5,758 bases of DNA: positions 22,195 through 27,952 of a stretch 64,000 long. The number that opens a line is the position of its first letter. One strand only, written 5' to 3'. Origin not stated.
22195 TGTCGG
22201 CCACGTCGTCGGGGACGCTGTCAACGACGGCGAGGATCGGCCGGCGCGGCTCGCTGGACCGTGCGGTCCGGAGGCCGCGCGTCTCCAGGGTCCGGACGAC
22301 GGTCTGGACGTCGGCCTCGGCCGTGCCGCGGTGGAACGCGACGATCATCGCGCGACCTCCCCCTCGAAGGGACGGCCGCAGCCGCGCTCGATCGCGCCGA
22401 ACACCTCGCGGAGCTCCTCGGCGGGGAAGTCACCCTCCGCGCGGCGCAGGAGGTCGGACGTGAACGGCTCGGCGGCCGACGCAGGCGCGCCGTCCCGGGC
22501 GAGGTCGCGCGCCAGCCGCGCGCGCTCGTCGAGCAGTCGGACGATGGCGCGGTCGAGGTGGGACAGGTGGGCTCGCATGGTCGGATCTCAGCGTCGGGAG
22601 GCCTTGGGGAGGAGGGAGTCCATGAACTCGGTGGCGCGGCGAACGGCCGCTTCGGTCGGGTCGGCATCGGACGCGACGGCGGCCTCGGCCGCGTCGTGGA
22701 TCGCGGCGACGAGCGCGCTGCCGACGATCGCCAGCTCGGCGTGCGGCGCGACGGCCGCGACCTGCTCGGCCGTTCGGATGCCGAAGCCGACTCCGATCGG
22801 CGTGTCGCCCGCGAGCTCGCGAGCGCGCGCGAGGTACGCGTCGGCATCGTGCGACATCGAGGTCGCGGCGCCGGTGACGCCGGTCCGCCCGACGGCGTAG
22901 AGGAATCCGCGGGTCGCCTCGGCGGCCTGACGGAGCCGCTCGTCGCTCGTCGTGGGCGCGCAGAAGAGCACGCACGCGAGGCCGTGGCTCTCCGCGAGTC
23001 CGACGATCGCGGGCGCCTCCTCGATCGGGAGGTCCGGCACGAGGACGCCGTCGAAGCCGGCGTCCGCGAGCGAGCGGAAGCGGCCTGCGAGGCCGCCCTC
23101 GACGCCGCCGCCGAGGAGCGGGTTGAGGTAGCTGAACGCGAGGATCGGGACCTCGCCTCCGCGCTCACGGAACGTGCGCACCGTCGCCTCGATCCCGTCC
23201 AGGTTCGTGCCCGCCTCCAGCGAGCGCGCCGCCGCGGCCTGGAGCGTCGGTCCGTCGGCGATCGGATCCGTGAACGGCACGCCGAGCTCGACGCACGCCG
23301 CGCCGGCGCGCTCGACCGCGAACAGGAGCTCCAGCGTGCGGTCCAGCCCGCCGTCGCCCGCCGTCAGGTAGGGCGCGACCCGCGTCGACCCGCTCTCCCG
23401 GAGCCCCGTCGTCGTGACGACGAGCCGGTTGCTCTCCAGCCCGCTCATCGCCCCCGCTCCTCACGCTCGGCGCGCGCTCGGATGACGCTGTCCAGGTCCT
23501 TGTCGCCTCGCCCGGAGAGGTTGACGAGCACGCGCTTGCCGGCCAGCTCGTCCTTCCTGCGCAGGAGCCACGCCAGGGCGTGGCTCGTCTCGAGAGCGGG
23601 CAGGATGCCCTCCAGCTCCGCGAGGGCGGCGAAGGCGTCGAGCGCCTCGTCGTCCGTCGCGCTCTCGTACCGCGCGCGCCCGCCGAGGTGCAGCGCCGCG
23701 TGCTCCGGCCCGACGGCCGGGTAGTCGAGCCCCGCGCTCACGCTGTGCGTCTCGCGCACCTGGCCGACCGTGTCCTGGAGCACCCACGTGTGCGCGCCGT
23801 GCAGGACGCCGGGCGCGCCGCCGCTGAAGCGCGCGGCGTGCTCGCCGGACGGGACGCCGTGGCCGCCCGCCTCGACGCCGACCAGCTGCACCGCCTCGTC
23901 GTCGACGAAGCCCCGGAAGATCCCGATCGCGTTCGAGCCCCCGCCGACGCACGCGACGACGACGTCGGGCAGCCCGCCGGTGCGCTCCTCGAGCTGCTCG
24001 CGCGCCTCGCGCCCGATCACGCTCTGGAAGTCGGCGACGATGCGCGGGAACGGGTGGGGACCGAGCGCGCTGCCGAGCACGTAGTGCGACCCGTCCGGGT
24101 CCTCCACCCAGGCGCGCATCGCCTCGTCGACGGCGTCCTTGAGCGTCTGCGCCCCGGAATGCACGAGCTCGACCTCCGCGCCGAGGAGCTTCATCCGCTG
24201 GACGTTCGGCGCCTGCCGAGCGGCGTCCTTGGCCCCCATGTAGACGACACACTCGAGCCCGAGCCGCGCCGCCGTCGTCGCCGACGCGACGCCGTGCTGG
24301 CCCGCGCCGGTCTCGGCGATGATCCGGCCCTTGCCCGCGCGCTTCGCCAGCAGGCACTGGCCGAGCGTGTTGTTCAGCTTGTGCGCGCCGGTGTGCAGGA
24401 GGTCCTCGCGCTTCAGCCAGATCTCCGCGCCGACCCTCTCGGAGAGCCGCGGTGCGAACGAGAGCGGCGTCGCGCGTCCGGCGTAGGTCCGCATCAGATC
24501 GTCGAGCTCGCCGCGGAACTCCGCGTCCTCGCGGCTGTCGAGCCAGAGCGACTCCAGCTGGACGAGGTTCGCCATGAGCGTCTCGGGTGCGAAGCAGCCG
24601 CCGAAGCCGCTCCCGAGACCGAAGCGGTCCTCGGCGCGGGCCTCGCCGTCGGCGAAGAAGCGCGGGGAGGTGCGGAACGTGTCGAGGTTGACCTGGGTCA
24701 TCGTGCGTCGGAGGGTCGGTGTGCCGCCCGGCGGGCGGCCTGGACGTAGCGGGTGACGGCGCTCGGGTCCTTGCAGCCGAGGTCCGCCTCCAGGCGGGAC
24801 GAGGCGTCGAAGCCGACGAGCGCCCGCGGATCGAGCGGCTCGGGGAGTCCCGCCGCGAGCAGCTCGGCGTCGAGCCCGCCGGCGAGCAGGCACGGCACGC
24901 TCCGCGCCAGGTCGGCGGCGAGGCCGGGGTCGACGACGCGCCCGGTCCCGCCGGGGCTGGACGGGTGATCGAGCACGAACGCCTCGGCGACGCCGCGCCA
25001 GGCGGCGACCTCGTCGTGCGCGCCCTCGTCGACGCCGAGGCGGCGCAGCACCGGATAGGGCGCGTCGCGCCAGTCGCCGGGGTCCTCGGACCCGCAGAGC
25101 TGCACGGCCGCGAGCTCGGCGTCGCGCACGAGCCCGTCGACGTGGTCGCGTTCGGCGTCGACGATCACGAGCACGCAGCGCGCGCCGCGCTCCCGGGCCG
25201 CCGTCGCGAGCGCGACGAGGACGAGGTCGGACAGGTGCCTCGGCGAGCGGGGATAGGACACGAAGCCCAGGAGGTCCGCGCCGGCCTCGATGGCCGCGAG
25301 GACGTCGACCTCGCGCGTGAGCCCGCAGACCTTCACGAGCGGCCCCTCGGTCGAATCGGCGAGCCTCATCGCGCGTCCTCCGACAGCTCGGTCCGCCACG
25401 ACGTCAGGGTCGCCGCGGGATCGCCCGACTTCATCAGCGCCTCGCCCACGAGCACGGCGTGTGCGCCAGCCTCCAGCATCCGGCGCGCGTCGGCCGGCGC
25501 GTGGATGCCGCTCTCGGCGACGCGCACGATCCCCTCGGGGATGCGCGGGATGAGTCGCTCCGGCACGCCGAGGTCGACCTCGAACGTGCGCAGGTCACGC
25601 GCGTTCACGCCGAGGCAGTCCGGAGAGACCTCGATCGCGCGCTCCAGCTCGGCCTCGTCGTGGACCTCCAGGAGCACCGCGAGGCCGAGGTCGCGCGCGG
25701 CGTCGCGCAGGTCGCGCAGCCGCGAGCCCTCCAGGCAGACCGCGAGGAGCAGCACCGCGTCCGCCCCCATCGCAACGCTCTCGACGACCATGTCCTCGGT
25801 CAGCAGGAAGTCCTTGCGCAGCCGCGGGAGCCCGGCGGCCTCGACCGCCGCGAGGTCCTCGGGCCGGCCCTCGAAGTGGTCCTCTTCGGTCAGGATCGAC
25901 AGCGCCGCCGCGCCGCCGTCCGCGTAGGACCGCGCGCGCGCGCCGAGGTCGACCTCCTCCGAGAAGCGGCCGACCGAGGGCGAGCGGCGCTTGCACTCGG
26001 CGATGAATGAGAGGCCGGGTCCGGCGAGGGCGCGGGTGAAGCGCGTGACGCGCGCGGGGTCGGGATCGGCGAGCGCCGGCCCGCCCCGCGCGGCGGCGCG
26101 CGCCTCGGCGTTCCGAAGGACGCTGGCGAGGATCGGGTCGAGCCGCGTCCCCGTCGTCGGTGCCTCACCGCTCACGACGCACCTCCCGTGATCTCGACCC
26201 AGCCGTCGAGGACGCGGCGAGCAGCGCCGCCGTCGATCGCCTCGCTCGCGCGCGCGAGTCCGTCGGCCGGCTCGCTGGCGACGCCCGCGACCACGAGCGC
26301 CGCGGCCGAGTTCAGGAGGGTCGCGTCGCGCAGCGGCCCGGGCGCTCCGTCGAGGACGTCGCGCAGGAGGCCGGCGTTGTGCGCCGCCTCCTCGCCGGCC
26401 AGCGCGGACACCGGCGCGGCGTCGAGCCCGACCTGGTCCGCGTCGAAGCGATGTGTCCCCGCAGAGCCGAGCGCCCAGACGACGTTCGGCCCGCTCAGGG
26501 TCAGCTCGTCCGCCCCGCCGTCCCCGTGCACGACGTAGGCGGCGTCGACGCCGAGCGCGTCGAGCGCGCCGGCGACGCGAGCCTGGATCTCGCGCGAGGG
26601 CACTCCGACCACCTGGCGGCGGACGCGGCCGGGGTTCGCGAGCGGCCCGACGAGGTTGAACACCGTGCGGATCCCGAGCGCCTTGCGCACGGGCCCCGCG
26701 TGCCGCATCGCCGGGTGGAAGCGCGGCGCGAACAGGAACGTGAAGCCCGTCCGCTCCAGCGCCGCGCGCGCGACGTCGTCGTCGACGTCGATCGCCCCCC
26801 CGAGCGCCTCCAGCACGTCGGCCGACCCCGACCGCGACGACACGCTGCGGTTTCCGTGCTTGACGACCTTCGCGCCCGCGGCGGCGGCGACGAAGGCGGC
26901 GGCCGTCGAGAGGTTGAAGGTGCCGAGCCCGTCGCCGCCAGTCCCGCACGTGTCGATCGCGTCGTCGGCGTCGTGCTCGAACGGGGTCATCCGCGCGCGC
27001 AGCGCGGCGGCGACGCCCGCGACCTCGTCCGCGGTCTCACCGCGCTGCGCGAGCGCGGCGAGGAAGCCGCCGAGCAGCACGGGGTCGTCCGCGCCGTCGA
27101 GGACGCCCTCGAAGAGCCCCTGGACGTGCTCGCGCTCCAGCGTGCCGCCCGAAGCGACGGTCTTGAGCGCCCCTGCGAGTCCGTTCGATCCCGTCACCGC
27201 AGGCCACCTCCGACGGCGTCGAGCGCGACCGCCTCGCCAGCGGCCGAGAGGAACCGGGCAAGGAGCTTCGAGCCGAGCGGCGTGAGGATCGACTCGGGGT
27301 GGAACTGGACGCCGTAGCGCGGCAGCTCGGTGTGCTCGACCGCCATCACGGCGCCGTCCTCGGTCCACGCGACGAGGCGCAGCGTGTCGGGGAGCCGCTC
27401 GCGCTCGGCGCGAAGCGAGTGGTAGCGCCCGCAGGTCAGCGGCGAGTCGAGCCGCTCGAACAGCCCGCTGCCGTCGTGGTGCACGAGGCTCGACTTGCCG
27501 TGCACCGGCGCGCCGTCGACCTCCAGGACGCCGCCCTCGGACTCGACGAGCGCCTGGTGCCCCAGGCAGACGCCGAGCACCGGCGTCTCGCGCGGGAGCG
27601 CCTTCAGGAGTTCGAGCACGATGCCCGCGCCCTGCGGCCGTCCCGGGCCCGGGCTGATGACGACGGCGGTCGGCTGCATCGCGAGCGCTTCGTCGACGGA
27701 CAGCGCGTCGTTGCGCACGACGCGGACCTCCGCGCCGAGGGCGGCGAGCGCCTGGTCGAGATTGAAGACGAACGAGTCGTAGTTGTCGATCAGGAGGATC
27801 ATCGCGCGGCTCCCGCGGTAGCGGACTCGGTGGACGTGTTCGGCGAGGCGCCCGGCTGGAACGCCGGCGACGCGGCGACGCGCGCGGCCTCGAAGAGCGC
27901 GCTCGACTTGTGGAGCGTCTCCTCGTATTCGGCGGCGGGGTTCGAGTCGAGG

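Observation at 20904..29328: Ten-gene aromatic supraoperon with eight 4-nt start/stop overlaps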

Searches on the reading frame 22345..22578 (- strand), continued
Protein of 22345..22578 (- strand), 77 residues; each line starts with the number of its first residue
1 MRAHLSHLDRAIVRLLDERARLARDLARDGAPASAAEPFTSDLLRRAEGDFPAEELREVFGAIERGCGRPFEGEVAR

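Call 61: fold_search(model_id=the predicted structure, library=pdb)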
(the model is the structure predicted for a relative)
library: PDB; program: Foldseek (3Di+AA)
matches with E <= 10: 76; with E <= 0.001: 0
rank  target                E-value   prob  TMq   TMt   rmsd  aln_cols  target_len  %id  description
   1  2d8d_B                2.2e-02  1.00  0.72  0.68   2.5        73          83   30  Structure of Chorismate Mutase (Form I) from Thermus Thermophilus HB8 (released 2006-06-02)
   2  2d8d_A                3.1e-02  1.00  0.73  0.70   2.4        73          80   30  Structure of Chorismate Mutase (Form I) from Thermus Thermophilus HB8 (released 2006-06-02)
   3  2d8e                  3.1e-02  1.00  0.67  0.59   2.9        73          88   30  Structure of Chorismate Mutase (Form II) from Thermus Thermophilus HB8 (released 2006-06-02)
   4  5go2_D                3.7e-02  1.00  0.65  0.58   2.9        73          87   16  Crystal structure of chorismate mutase like domain of bifunctional DAHP synthase of Bacillus subtilis in complex with  (released 2017-07-26)
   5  5go2_B                1.1e-01  0.99  0.65  0.58   3.0        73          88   15  Crystal structure of chorismate mutase like domain of bifunctional DAHP synthase of Bacillus subtilis in complex with  (released 2017-07-26)
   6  5gmu_B                1.9e-01  0.97  0.64  0.57   3.1        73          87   15  Crystal structure of chorismate mutase like domain of bifunctional DAHP synthase of Bacillus subtilis in complex with  (released 2017-07-26)
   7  5j6f_A                2.0e-01  0.98  0.66  0.17   2.9        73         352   18  Crystal structure of DAH7PS-CM complex from Geobacillus sp. with prephenate (released 2016-09-07)
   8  3nvt_A                2.7e-01  0.98  0.73  0.18   3.0        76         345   18  1.95 Angstrom crystal structure of a bifunctional 3-deoxy-7-phosphoheptulonate synthase/chorismate mutase (aroA) from  (released 2010-07-28)
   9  3tfc_A                3.3e-01  0.98  0.73  0.18   2.8        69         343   17  1.95 Angstrom crystal structure of a bifunctional 3-deoxy-7-phosphoheptulonate synthase/chorismate mutase (aroA) from  (released 2011-08-31)
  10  5go2_A                4.3e-01  0.97  0.73  0.66   2.8        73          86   14  Crystal structure of chorismate mutase like domain of bifunctional DAHP synthase of Bacillus subtilis in complex with  (released 2017-07-26)
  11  5j6f_B                4.3e-01  0.84  0.59  0.16   3.4        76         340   20  Crystal structure of DAH7PS-CM complex from Geobacillus sp. with prephenate (released 2016-09-07)
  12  3nvt_B                5.3e-01  0.97  0.62  0.15   3.5        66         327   18  1.95 Angstrom crystal structure of a bifunctional 3-deoxy-7-phosphoheptulonate synthase/chorismate mutase (aroA) from  (released 2010-07-28)
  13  5gmu_A                6.1e-01  0.96  0.73  0.67   2.7        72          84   14  Crystal structure of chorismate mutase like domain of bifunctional DAHP synthase of Bacillus subtilis in complex with  (released 2017-07-26)
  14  3tfc_B                6.5e-01  0.93  0.64  0.16   3.9        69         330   17  1.95 Angstrom crystal structure of a bifunctional 3-deoxy-7-phosphoheptulonate synthase/chorismate mutase (aroA) from  (released 2011-08-31)
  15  1ybz                  7.4e-01  0.51  0.50  0.51   3.6        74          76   24  Conserved hypothetical protein from Pyrococcus furiosus Pfu-1581948-001 (released 2005-02-01)
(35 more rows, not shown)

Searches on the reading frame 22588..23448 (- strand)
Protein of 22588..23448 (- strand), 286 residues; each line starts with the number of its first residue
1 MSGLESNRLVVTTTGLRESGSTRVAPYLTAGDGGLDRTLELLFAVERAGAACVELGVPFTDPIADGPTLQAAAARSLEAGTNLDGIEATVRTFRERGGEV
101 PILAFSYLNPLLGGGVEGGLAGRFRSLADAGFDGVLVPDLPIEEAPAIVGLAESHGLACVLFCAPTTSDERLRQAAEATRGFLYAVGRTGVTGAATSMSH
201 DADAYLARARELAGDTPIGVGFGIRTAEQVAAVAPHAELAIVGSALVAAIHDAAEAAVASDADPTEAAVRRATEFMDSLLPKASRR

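Call 5: search_protein_families(library=pfam, proteins=[window:22588-23448:-], max_evalue=0.01)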
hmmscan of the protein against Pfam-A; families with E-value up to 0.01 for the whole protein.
window:22588-23448:- (286 aa): 1 family
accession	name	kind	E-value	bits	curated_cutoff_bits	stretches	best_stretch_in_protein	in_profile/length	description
PF00290.26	Trp_syntA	-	3.2e-68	229.9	27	1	18-257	6-240/259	Tryptophan synthase alpha chain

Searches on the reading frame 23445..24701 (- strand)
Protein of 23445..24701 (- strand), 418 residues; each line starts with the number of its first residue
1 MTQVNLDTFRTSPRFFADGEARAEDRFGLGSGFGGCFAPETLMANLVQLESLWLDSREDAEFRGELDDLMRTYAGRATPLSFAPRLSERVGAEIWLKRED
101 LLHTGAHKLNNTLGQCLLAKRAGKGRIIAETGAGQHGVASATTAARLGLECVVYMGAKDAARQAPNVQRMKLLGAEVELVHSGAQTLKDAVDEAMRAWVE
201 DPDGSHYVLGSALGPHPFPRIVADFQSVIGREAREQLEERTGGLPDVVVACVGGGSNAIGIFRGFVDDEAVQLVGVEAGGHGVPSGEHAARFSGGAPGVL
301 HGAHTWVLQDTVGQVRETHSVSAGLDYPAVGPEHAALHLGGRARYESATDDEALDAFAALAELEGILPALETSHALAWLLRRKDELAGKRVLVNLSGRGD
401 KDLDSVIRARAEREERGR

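Call 5: search_protein_families(library=pfam, proteins=[window:23445-24701:-], max_evalue=0.01)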
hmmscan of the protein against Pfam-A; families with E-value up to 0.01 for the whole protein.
window:23445-24701:- (418 aa): 1 family
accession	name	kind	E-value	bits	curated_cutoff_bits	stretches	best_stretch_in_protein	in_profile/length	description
PF00291.31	PALP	-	3.6e-48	164.8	35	1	73-397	3-295/295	Pyridoxal-phosphate dependent enzyme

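Call 60: search_protein_families(library=ncbifam, proteins=[window:23445-24701:-], max_evalue=0.01)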
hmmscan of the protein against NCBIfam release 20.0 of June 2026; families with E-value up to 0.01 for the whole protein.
window:23445-24701:- (418 aa): 43 families (the best 25 are shown)
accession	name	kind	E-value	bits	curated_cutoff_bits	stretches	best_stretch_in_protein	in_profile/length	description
NF010376.0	PRK13803.1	equivalog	4.3e-181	603.8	819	1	25-408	208-593/600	bifunctional phosphoribosylanthranilate isomerase/tryptophan synthase subunit beta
TIGR00263.1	trpB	equivalog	3.8e-170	566.1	392.45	1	32-408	5-383/385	tryptophan synthase subunit beta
NF010375.0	PRK13802.1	equivalog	2.4e-128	429.2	1386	1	32-405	281-668/695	bifunctional indole-3-glycerol phosphate synthase/tryptophan synthase subunit beta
TIGR01415.1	trpB_rel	hypoth_equivalog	5.4e-44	150.6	518.85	1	72-406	61-412/419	TrpB-like pyridoxal phosphate-dependent enzyme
NF009057.0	PRK12391.1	equivalog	3.3e-43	147.9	366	1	74-406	76-422/441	TrpB-like pyridoxal phosphate-dependent enzyme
NF005292.0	PRK06815.1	equivalog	1.7e-18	66.7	371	1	76-261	20-186/320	threonine/serine dehydratase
NF006390.0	PRK08639.1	equivalog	2.2e-17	63.2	421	1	77-280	25-214/418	threonine ammonia-lyase IlvA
TIGR02079.1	THD1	equivalog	4.3e-16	58.7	440.55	1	77-280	16-206/410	threonine ammonia-lyase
NF006094.0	PRK08246.1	subfamily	6.2e-15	55.4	331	1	76-278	22-200/310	serine/threonine dehydratase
NF005680.0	PRK07476.1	equivalog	5.5e-13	48.6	413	1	76-256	22-184/326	hydroxyectoine utilization dehydratase EutB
TIGR01127.1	ilvA_1Cterm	equivalog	8.1e-12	44.8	378.75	1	78-279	1-184/380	threonine ammonia-lyase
NF004771.0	PRK06110.1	equivalog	8.4e-12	44.8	317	1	77-197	21-136/323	threonine dehydratase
NF045641.2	BHydaspDhtseBhcB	equivalog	3e-11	43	550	1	76-256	19-180/312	beta-hydroxyaspartate dehydratase BhcB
NF052537.1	CoM_syn_XcbE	exception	3.6e-11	42.8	450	1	74-262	12-199/322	coenzyme M biosynthesis enzyme XcbE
NF009130.0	PRK12483.1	subfamily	4e-11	42.2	801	1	76-262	36-204/521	threonine ammonia-lyase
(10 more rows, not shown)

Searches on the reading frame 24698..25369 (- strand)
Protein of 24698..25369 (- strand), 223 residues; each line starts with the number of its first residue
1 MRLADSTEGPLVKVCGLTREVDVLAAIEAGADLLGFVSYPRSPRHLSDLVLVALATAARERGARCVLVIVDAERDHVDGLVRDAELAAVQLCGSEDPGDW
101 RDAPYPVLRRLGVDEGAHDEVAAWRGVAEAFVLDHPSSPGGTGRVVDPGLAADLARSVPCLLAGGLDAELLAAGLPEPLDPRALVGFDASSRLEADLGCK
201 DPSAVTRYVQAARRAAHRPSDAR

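Call 5: search_protein_families(library=pfam, proteins=[window:24698-25369:-], max_evalue=0.01)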
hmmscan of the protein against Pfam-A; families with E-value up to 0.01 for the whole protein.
window:24698-25369:- (223 aa): 1 family
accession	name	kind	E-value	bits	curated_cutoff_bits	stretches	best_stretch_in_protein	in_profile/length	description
PF00697.28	PRAI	-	1.8e-24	86.9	22.7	1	12-211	1-193/193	N-(5'phosphoribosyl)anthranilate (PRA) isomerase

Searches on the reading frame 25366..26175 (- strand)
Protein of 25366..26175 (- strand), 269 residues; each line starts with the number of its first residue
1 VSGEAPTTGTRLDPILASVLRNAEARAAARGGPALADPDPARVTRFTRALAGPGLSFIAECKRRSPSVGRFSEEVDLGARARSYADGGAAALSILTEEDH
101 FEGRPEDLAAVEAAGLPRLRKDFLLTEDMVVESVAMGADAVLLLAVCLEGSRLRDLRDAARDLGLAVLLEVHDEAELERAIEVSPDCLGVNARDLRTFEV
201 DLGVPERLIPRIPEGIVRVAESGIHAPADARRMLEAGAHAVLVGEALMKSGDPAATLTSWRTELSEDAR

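Call 5: search_protein_families(library=pfam, proteins=[window:25366-26175:-], max_evalue=0.01)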
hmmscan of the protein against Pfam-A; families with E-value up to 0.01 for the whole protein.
window:25366-26175:- (269 aa): 3 families
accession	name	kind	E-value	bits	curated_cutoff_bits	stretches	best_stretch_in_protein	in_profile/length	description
PF00218.27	IGPS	-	3.2e-66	223.6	27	1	45-256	36-250/254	Indole-3-glycerol phosphate synthase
PF04131.20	NanE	-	0.0027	17.3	27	1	214-249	143-178/192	Putative N-acetylmannosamine-6-phosphate epimerase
PF05690.20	ThiG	-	0.0061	16.4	23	0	219-255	179-215/247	Thiazole biosynthesis protein ThiG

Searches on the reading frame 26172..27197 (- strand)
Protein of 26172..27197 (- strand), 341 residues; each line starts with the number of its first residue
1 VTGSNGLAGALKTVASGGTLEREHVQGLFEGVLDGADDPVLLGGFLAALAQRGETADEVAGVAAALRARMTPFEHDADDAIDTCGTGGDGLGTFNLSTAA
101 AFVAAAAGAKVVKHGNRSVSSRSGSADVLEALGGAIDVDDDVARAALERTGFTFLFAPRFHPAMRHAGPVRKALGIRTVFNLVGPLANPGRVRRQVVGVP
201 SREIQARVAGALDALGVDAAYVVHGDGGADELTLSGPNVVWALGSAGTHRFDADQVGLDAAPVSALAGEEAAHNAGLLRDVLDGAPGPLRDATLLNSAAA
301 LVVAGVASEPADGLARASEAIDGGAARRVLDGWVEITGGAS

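Call 5: search_protein_families(library=pfam, proteins=[window:26172-27197:-], max_evalue=0.01)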
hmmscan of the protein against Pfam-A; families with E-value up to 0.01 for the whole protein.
window:26172-27197:- (341 aa): 2 families
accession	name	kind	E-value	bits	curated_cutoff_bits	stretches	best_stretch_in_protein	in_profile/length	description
PF00591.27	Glycos_transf_3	-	1.5e-80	271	27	1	79-326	3-252/253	Glycosyl transferase family, a/b domain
PF02885.22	Glycos_trans_3N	-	1.4e-12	47.6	26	1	10-69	3-62/63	Glycosyl transferase family, helical bundle domain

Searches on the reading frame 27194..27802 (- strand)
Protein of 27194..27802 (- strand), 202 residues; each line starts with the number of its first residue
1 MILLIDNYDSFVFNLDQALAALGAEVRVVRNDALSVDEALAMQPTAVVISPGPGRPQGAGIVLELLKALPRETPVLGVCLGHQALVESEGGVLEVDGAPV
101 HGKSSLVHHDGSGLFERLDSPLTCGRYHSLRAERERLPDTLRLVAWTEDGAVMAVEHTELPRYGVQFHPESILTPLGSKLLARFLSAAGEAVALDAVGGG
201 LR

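Call 5: search_protein_families(library=pfam, proteins=[window:27194-27802:-], max_evalue=0.01)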
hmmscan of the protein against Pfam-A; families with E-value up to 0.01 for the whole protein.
window:27194-27802:- (202 aa): 2 families
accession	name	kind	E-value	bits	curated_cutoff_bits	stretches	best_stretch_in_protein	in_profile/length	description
PF00117.34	GATase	-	1.2e-48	165.8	22.8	1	3-185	1-187/190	Glutamine amidotransferase class-I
PF07722.19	Peptidase_C26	-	2.5e-10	40.9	20.5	1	67-170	100-219/219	Peptidase C26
